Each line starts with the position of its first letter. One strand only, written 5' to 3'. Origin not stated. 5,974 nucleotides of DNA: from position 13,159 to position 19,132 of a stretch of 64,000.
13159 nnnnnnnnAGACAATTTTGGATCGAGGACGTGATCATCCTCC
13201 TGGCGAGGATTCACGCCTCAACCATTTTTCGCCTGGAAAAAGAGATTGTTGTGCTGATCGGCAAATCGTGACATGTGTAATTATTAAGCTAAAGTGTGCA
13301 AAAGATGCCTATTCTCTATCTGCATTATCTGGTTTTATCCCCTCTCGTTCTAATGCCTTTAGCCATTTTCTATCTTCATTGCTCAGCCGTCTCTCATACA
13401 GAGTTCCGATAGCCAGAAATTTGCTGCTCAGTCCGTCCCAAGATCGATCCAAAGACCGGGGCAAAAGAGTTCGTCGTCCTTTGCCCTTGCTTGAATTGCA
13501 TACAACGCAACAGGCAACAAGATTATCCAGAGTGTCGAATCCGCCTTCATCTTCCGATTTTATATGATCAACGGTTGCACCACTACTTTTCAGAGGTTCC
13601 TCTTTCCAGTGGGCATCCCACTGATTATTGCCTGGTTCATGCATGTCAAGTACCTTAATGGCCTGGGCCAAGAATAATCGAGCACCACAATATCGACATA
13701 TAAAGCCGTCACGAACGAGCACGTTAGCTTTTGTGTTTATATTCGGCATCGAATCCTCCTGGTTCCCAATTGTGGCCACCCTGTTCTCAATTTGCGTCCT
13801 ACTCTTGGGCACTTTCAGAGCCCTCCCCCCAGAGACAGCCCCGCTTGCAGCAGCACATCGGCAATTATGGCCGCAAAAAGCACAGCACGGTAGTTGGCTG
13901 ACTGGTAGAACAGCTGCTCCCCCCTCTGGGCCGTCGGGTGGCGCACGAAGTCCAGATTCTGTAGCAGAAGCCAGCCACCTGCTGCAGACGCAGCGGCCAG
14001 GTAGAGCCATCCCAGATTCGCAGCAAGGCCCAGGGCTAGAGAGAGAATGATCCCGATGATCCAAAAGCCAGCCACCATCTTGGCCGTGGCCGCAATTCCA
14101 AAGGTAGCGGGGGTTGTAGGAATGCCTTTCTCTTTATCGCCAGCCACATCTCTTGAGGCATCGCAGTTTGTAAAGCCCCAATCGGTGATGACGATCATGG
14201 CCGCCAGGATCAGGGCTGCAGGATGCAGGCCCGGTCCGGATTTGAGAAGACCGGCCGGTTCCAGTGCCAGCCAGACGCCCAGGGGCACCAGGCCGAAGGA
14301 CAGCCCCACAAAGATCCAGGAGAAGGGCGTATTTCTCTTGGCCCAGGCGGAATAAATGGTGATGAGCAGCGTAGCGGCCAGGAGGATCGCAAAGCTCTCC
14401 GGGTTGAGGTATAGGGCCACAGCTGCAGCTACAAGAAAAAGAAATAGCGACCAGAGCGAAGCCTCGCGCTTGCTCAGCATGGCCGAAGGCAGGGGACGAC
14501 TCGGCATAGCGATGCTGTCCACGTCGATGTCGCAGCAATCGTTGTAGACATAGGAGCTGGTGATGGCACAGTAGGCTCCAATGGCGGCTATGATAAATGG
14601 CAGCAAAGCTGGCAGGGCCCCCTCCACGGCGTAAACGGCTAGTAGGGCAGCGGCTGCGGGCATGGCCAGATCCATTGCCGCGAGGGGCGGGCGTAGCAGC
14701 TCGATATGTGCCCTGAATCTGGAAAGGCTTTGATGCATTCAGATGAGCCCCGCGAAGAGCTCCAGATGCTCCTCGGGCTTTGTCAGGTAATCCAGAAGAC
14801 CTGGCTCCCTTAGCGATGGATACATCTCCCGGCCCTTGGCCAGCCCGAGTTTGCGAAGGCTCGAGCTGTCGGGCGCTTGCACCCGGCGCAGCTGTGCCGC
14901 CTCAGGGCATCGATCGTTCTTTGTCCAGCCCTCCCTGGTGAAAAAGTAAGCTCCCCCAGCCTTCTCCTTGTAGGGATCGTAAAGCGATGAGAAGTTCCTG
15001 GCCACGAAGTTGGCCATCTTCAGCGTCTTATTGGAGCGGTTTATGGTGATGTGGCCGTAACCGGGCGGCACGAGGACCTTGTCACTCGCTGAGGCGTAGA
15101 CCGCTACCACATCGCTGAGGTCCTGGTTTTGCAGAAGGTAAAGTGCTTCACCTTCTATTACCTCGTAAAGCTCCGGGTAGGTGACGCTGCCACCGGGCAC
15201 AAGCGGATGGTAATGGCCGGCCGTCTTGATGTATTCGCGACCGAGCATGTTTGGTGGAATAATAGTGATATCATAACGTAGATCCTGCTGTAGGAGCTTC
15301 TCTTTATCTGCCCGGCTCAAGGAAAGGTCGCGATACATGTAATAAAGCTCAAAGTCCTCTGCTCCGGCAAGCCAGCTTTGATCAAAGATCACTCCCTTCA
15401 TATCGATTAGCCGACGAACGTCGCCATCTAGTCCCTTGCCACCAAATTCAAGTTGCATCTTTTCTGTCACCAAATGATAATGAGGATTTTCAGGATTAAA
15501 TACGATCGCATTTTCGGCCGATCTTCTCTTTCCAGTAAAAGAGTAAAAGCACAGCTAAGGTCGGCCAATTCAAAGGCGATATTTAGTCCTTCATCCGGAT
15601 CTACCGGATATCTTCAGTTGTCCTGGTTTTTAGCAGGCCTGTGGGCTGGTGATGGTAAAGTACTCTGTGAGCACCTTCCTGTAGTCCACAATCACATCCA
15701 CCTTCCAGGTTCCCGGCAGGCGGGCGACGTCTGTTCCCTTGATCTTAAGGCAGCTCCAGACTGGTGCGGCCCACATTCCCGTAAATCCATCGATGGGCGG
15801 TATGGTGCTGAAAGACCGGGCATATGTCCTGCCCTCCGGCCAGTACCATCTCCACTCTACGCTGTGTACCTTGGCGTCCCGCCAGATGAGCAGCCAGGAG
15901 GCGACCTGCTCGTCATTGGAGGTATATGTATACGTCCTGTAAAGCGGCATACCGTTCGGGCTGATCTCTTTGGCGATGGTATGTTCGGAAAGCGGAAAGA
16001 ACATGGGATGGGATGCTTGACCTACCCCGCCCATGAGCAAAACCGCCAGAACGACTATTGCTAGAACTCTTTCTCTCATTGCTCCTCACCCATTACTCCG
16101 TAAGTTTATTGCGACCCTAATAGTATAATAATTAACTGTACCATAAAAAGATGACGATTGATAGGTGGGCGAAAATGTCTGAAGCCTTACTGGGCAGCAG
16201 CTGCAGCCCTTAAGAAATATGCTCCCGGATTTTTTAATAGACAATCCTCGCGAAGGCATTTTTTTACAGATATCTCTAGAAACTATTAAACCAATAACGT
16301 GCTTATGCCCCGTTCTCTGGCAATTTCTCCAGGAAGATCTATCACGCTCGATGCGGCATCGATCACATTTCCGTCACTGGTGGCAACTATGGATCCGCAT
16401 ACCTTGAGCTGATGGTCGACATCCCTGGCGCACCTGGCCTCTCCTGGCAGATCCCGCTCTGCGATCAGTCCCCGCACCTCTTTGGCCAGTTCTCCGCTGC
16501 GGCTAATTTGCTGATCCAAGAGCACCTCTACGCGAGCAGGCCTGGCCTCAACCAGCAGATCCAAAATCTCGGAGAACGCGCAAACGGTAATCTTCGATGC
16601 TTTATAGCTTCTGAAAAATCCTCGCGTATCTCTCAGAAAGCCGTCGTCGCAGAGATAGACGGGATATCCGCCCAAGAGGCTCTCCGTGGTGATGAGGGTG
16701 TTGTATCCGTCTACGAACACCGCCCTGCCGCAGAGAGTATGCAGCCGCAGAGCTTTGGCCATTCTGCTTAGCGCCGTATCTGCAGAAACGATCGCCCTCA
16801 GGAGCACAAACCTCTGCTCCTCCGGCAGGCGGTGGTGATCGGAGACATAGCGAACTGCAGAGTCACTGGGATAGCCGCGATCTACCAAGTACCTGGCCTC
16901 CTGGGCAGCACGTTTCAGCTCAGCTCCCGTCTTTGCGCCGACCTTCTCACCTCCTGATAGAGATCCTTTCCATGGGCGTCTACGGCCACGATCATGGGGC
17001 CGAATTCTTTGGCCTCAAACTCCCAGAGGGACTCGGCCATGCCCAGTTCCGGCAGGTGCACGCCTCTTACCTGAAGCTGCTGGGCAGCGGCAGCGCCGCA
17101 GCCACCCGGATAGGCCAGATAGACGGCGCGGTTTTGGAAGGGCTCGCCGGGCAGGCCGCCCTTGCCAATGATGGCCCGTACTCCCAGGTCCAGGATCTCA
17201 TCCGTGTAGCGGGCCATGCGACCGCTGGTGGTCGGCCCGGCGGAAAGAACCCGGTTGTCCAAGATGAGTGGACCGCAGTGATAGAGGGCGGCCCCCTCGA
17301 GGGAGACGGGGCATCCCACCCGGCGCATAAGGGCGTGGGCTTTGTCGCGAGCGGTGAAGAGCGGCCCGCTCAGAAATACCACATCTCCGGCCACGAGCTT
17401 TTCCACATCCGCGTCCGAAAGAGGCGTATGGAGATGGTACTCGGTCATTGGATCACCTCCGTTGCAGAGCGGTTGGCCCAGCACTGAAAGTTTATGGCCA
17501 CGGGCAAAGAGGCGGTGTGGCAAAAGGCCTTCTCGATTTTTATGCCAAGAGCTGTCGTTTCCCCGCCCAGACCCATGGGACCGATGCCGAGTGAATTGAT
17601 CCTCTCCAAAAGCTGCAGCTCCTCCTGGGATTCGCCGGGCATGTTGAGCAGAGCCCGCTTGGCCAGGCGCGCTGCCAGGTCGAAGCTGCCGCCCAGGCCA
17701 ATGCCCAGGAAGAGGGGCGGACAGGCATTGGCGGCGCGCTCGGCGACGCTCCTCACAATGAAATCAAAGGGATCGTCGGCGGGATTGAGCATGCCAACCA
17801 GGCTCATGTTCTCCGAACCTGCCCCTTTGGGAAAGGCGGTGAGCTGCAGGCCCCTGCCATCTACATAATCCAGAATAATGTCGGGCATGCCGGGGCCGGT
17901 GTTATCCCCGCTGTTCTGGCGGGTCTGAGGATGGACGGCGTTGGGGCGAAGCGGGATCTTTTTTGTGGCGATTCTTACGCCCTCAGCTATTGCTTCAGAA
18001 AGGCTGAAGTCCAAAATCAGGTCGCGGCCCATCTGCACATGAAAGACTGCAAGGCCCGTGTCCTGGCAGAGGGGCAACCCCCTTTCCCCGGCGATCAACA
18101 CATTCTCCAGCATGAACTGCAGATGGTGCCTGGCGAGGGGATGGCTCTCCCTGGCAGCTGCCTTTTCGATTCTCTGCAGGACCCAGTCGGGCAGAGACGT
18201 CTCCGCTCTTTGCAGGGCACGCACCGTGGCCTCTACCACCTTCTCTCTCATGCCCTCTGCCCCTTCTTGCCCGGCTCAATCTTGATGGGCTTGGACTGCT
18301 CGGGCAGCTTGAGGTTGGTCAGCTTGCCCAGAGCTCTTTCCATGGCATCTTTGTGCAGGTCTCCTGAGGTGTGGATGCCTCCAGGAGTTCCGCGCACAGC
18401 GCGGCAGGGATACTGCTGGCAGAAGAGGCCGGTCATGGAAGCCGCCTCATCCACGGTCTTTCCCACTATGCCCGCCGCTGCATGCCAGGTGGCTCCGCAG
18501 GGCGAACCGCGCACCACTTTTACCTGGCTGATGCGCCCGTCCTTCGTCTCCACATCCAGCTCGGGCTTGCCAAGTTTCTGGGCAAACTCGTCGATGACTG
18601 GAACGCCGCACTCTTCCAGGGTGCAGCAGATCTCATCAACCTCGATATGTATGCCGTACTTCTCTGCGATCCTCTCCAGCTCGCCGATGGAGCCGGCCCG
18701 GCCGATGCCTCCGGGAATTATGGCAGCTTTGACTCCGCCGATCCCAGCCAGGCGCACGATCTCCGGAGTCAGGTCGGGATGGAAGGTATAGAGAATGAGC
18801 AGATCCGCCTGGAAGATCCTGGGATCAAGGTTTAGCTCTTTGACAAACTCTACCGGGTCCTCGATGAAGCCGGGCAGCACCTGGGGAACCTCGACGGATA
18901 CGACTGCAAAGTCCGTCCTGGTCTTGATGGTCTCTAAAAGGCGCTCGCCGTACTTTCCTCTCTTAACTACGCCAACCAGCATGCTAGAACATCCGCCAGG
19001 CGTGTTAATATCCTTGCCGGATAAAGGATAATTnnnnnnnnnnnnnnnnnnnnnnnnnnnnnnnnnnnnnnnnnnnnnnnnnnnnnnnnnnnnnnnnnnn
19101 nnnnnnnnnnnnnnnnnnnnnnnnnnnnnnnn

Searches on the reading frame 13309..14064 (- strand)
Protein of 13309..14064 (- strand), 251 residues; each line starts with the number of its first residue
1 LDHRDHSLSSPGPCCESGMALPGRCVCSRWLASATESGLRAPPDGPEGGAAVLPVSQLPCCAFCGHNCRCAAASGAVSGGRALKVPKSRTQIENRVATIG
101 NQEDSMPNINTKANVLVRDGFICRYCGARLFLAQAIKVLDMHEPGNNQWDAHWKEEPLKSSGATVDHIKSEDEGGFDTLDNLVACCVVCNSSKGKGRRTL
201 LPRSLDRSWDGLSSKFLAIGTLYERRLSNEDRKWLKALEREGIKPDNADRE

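Call 52: search_protein_families(library=pfam, proteins=[window:13309-14064:-])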
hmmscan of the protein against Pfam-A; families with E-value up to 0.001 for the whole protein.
window:13309-14064:- (251 aa): 2 families
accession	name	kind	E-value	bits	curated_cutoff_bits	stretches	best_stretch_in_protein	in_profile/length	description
PF01844.29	HNH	-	1.8e-09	38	21.4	1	161-195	12-46/47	HNH endonuclease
PF14279.12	HNH_5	-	4e-05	23.9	27.5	1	158-195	8-45/56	HNH endonuclease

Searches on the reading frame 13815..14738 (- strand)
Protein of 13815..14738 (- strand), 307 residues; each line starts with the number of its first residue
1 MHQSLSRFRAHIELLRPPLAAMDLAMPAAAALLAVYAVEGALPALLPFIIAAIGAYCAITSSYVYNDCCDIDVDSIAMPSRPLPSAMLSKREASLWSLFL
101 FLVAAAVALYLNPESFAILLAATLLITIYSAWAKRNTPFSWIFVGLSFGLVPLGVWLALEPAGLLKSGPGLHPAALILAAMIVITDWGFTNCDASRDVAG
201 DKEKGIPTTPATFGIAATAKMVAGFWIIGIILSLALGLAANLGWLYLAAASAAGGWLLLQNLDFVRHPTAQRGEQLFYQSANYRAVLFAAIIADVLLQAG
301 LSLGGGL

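Call 29: search_protein_families(library=pfam, proteins=[window:13815-14738:-])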
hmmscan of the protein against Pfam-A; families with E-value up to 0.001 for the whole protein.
window:13815-14738:- (307 aa): 1 family
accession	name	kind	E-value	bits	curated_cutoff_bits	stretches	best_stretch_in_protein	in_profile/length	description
PF01040.23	UbiA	-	2.8e-42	145.2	34.2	1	29-277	6-244/250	UbiA prenyltransferase family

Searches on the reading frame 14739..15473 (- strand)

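Call 29: search_protein_families(library=pfam, proteins=[window:14739-15473:-])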
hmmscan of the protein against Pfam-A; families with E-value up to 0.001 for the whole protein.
window:14739-15473:- (244 aa): 1 family
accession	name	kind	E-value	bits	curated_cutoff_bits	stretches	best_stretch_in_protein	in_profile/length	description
PF06560.17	GPI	-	4.2e-41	140.7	20.7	1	19-187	1-174/182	Glucose-6-phosphate isomerase (GPI)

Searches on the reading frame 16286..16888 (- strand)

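Call 29: search_protein_families(library=pfam, proteins=[window:16286-16888:-])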
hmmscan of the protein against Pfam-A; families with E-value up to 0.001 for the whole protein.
window:16286-16888:- (200 aa): 2 families
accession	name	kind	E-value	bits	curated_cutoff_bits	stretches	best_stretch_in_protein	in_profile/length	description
PF18481.7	DUF5616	-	8e-42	143.3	27.6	1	51-187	3-139/140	Domain of unknown function (DUF5616)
PF04256.18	DUF434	-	4.5e-12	45.9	27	1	2-45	13-56/56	Protein of unknown function (DUF434)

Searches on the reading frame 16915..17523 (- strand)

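Call 29: search_protein_families(library=pfam, proteins=[window:16915-17523:-])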
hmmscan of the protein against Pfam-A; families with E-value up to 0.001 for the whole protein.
window:16915-17523:- (202 aa): 1 family
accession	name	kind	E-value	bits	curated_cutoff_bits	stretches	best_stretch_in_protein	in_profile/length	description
PF05683.17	Fumerase_C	-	1.7e-30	106.3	22.2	1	28-191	28-204/205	Fumarase C-terminus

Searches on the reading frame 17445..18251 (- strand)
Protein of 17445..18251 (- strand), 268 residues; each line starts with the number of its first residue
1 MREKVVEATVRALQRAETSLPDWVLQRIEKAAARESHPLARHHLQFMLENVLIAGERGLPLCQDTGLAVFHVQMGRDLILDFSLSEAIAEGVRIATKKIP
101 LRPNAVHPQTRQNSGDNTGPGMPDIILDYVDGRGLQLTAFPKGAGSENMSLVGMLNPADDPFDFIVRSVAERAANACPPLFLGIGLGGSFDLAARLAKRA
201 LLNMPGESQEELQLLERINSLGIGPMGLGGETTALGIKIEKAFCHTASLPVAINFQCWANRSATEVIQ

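Call 29: search_protein_families(library=pfam, proteins=[window:17445-18251:-])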
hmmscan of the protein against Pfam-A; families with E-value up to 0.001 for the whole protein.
window:17445-18251:- (268 aa): 1 family
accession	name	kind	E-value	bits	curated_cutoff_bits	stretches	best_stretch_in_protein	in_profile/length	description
PF05681.19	Fumerase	-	3.5e-84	282.7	25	1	7-264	2-268/270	Fumarate hydratase (Fumerase)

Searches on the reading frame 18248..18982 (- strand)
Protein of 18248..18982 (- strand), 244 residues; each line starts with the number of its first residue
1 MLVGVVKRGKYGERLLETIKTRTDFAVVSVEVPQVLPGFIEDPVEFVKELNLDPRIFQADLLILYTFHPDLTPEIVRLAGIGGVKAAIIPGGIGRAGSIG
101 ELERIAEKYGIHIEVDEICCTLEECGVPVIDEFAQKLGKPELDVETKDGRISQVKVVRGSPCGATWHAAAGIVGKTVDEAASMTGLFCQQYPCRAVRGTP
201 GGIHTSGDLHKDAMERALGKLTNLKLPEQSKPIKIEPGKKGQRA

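Call 30: search_protein_families(library=pfam, proteins=[window:18248-18982:-])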
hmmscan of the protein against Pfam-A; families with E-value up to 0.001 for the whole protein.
window:18248-18982:- (244 aa): 1 family
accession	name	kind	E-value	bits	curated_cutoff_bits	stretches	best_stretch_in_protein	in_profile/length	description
PF02593.20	DUF166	-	2.6e-60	204.2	24.4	1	5-219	2-220/221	Domain of unknown function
